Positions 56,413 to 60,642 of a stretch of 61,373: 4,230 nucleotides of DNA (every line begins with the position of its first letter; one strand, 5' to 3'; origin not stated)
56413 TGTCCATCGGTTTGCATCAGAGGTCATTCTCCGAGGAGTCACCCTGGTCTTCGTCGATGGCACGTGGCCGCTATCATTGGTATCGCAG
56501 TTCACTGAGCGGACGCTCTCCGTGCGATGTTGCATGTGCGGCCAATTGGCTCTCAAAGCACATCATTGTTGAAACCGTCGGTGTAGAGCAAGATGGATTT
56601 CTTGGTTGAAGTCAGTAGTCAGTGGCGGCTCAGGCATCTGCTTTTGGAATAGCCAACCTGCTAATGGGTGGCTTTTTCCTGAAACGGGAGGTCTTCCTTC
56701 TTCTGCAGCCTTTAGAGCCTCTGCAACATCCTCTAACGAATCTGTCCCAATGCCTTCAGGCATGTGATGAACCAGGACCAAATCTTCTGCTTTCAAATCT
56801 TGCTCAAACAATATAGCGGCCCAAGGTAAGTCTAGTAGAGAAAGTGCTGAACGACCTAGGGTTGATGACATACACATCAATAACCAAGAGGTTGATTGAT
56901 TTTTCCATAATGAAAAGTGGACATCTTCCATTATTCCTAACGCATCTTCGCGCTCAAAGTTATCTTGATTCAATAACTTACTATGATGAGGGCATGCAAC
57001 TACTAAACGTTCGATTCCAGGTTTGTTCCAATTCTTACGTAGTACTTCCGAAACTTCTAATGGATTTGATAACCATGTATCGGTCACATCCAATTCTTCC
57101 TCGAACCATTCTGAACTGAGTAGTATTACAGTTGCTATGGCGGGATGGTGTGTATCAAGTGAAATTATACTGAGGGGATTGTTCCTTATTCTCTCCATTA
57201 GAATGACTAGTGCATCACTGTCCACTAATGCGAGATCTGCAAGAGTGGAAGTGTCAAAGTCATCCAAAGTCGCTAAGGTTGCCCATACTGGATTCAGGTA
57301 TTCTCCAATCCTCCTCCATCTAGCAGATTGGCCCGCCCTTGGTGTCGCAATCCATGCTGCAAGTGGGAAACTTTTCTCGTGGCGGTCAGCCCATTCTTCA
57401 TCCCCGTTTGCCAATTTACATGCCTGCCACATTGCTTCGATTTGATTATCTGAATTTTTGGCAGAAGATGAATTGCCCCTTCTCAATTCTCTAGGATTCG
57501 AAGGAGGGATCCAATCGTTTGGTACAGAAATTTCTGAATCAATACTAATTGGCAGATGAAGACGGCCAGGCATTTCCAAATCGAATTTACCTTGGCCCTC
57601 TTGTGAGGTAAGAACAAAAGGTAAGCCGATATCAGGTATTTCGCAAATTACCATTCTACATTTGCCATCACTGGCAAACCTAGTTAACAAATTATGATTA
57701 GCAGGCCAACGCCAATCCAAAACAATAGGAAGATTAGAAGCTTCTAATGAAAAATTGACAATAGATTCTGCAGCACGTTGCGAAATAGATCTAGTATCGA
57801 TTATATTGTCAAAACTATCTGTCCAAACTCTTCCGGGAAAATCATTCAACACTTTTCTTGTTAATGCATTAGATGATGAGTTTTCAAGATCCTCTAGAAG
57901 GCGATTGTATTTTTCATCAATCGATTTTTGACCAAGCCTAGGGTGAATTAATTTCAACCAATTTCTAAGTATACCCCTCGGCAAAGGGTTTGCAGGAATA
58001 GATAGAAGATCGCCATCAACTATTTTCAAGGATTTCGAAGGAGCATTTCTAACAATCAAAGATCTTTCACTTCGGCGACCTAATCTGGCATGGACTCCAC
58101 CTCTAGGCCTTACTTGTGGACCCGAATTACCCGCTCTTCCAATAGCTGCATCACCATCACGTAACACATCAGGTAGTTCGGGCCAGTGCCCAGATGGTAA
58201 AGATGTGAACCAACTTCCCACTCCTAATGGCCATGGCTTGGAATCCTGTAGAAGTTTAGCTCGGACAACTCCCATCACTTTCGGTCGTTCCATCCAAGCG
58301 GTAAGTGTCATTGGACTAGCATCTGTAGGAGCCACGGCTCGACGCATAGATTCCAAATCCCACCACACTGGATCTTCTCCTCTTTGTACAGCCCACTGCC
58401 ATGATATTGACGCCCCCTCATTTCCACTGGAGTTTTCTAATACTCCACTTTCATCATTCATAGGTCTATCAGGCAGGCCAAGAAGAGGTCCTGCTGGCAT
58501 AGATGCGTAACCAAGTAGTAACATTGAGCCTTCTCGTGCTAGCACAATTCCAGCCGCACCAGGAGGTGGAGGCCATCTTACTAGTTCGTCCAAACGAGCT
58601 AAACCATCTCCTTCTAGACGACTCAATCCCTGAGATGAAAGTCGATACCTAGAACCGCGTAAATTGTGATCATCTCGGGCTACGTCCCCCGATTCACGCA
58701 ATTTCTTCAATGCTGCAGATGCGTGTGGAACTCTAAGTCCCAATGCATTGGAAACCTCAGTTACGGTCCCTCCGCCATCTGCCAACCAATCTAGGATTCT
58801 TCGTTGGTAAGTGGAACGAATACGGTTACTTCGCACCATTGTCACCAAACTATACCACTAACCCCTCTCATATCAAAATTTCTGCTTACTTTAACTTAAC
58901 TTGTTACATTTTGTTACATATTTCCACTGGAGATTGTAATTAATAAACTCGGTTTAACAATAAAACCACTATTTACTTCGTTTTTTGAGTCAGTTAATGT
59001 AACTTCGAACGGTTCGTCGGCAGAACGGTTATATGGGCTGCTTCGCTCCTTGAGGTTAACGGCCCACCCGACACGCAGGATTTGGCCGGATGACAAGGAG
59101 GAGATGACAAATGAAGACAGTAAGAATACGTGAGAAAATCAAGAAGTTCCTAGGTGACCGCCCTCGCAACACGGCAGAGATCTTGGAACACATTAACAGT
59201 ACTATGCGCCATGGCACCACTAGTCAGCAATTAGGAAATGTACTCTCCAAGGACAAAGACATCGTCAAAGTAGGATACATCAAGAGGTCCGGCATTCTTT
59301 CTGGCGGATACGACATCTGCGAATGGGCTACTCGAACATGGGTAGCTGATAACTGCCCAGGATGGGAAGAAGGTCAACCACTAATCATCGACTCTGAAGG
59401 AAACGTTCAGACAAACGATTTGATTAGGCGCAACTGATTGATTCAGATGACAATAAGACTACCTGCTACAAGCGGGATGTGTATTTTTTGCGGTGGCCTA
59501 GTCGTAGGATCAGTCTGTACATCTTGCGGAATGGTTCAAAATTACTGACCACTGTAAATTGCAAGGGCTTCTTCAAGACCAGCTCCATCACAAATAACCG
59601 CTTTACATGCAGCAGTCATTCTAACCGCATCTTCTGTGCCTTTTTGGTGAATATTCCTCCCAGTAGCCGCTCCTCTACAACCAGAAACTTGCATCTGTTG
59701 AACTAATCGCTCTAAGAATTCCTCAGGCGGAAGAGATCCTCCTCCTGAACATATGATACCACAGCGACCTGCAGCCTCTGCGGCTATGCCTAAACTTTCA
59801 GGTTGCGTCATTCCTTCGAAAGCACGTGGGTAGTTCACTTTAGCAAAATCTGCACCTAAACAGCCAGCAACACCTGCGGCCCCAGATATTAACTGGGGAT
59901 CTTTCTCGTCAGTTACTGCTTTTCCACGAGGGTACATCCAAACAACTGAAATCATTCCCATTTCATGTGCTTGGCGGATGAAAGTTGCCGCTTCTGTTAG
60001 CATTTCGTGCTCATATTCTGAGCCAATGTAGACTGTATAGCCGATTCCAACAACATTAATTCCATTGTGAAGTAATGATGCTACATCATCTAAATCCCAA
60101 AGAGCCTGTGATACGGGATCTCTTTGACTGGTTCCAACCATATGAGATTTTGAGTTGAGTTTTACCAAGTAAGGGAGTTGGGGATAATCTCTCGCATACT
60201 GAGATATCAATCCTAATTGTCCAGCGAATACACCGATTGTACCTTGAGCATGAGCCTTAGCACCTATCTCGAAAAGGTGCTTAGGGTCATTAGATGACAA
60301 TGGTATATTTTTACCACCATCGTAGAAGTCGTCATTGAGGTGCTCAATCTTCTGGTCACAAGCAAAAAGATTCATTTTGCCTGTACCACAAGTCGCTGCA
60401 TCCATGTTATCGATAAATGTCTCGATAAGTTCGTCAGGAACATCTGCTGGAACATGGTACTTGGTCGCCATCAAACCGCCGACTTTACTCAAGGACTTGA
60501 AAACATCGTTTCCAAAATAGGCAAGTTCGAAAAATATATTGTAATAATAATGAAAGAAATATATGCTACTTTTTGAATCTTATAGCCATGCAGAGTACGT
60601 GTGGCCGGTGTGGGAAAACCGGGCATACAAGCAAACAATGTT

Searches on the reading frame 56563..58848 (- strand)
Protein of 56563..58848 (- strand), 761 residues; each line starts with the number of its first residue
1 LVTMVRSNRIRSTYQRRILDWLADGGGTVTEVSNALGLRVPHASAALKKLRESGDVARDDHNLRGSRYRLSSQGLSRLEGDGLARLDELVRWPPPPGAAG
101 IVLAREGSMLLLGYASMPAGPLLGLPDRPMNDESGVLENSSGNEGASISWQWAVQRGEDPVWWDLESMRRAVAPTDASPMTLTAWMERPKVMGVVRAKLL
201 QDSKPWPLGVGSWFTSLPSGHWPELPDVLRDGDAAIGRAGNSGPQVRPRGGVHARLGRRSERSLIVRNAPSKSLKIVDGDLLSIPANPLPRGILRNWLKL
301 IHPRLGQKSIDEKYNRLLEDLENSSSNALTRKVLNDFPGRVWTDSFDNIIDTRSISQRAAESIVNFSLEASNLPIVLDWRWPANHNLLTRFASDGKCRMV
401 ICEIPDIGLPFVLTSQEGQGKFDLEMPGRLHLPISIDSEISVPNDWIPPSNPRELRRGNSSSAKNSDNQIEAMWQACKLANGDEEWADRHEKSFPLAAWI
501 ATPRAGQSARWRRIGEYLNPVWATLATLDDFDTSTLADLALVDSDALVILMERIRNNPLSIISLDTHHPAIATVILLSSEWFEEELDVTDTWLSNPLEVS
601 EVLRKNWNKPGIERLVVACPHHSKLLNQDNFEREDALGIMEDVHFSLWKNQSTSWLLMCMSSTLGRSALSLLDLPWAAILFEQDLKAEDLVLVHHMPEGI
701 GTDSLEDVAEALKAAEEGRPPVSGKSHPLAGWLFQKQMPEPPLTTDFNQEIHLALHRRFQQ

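Call 3: search_protein_families(library=pfam, proteins=[window:56563-58848:-], max_evalue=0.01)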
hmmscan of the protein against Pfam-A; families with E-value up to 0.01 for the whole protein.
window:56563-58848:- (761 aa): 2 families
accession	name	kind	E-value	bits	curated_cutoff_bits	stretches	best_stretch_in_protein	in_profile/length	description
PF01022.26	HTH_5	-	0.0041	17.4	22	1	16-54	5-43/47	Bacterial regulatory protein, arsR family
PF12802.13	MarR_2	-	0.005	17.4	27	0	15-58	7-52/61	MarR family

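Call 38: search_protein_families(library=ncbifam, proteins=[window:56563-58848:-], max_evalue=0.01)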
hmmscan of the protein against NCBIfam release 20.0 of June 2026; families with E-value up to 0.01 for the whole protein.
window:56563-58848:- (761 aa): 1 family
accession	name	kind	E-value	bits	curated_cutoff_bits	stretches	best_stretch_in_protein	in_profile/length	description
NF033788.1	HTH_metalloreg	subfamily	0.00013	21.7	55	1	14-60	12-59/77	metalloregulator ArsR/SmtB family transcription factor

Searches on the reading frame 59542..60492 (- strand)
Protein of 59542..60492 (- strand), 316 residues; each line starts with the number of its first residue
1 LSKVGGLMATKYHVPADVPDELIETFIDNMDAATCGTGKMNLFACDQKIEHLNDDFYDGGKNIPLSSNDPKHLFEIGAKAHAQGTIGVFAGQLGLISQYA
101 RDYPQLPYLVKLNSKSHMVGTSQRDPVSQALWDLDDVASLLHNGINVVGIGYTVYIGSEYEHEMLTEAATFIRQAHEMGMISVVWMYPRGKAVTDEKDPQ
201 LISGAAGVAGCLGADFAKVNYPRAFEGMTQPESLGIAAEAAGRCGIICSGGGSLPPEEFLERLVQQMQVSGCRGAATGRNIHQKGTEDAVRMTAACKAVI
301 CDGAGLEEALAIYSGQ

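Call 3: search_protein_families(library=pfam, proteins=[window:59542-60492:-], max_evalue=0.01)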
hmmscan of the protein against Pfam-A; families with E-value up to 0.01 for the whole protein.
window:59542-60492:- (316 aa): 1 family
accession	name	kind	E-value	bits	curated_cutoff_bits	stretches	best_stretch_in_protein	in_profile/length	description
PF01791.15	DeoC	-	2.1e-39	135.9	23.8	1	42-284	3-229/229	DeoC/LacD family aldolase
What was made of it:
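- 59542..60471 (-): Divergently transcribed neighbour: a DeoC/DhnA-type class I fructose-bisphosphate aldolase (309 aa from the ATG used in the public gene calls). It shares the 116-bp intergenic region. Pfam DeoC 2.1e-39 (call 3).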

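Call 38: search_protein_families(library=ncbifam, proteins=[window:59542-60492:-], max_evalue=0.01)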
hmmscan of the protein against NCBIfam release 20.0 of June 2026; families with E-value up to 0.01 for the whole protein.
window:59542-60492:- (316 aa): 10 families
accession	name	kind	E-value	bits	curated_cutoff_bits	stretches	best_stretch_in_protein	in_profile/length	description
NF005321.0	PRK06852.1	equivalog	7.5e-126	419.4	420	1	8-315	5-306/308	aldolase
NF006704.0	PRK09250.1-1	equivalog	7.8e-29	100.5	277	1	33-294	33-299/308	class I fructose-bisphosphate aldolase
NF005556.0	PRK07226.1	subfamily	1.4e-27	96.7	241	1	92-313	59-264/267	2-amino-3,7-dideoxy-D-threo-hept-6-ulosonate synthase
TIGR01949.1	ADH_synth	equivalog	3.1e-20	72.9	299.45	1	140-311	97-255/255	2-amino-3,7-dideoxy-D-threo-hept-6-ulosonate synthase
NF040816.1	Fbpase1_Arch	equivalog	4.9e-20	72.1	430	1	38-310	19-267/271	class I fructose-bisphosphate aldolase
NF006707.0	PRK09250.1-4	equivalog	9.9e-20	70.8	327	1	35-218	66-240/355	class I fructose-bisphosphate aldolase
NF006706.0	PRK09250.1-3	equivalog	7e-16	58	664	1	34-218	62-237/350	class I fructose-bisphosphate aldolase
NF006081.0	PRK08227.1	equivalog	2e-14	53.6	297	1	145-314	133-287/291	3-hydroxy-5-phosphonooxypentane-2,4-dione thiolase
NF041223.1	BagB_FevI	exception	8.6e-11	41.5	500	1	136-285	101-241/257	bagremycin/ferroverdin biosynthesis DhnA-type aldolase BagB/FevI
NF006705.0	PRK09250.1-2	equivalog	2.3e-10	39.8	682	1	35-227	63-246/349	class I fructose-bisphosphate aldolase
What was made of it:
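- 59542..60471 (-): NCBIfam aldolase PRK06852 scores 419 bits against a curated cut-off of 420, so just below it (call 38).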
